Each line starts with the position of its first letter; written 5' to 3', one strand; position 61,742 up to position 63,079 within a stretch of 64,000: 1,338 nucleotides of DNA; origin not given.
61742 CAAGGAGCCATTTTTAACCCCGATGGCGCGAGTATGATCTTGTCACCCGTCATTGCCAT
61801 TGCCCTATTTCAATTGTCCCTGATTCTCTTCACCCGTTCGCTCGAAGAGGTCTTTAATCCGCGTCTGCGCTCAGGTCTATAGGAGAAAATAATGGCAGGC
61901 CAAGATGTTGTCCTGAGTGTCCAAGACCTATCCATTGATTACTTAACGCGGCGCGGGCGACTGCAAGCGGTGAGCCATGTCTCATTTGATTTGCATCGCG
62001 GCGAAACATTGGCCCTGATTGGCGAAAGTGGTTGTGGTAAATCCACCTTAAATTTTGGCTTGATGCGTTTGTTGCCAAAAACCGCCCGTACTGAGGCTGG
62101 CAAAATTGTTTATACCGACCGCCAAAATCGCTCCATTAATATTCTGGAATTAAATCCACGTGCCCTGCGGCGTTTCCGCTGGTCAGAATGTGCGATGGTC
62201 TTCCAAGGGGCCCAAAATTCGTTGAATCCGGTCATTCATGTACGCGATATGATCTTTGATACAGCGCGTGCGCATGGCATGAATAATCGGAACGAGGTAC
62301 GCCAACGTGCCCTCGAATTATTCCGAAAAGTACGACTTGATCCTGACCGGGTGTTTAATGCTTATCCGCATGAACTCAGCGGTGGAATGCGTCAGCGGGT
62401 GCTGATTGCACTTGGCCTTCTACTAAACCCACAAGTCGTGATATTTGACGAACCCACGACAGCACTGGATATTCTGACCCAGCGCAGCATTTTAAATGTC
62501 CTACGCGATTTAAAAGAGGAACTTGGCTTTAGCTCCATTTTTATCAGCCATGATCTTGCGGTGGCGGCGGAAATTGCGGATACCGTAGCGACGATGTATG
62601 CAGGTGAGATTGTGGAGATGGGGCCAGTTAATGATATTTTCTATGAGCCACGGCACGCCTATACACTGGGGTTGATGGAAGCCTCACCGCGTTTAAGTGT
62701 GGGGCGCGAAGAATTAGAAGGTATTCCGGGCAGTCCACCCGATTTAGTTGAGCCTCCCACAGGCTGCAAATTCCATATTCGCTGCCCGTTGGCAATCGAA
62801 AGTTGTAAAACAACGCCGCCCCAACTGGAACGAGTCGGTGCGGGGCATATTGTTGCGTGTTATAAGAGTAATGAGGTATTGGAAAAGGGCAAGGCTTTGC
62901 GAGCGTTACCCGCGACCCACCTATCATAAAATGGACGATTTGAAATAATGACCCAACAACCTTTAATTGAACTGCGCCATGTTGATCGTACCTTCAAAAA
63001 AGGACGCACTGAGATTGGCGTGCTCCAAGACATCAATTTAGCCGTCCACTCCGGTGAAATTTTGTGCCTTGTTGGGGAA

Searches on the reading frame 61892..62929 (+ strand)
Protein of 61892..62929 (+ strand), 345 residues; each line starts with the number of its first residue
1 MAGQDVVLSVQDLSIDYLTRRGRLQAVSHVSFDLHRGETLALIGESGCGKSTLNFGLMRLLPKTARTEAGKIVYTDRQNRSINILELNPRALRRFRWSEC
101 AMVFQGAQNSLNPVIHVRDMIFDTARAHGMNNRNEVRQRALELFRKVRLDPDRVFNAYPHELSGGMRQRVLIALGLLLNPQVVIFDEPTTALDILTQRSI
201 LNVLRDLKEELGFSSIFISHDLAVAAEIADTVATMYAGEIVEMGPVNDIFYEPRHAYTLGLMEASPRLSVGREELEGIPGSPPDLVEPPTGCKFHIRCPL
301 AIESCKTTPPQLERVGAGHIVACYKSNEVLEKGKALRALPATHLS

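Call 72: search_protein_families(library=pfam, proteins=[window:61892-62929:+], max_evalue=0.00001)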
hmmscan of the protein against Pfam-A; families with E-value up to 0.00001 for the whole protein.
window:61892-62929:+ (345 aa): 3 families
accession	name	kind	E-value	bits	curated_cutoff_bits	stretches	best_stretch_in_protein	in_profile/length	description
PF00005.33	ABC_tran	-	9.7e-25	88.2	25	1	28-190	2-137/137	ABC transporter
PF08352.17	oligo_HPY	-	3.9e-19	69.2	27.1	1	241-305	1-65/65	Oligopeptide/dipeptide transporter, C-terminal region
PF13304.12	AAA_21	-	1e-07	32.8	27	1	134-223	220-301/304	AAA domain, putative AbiEii toxin, Type IV TA system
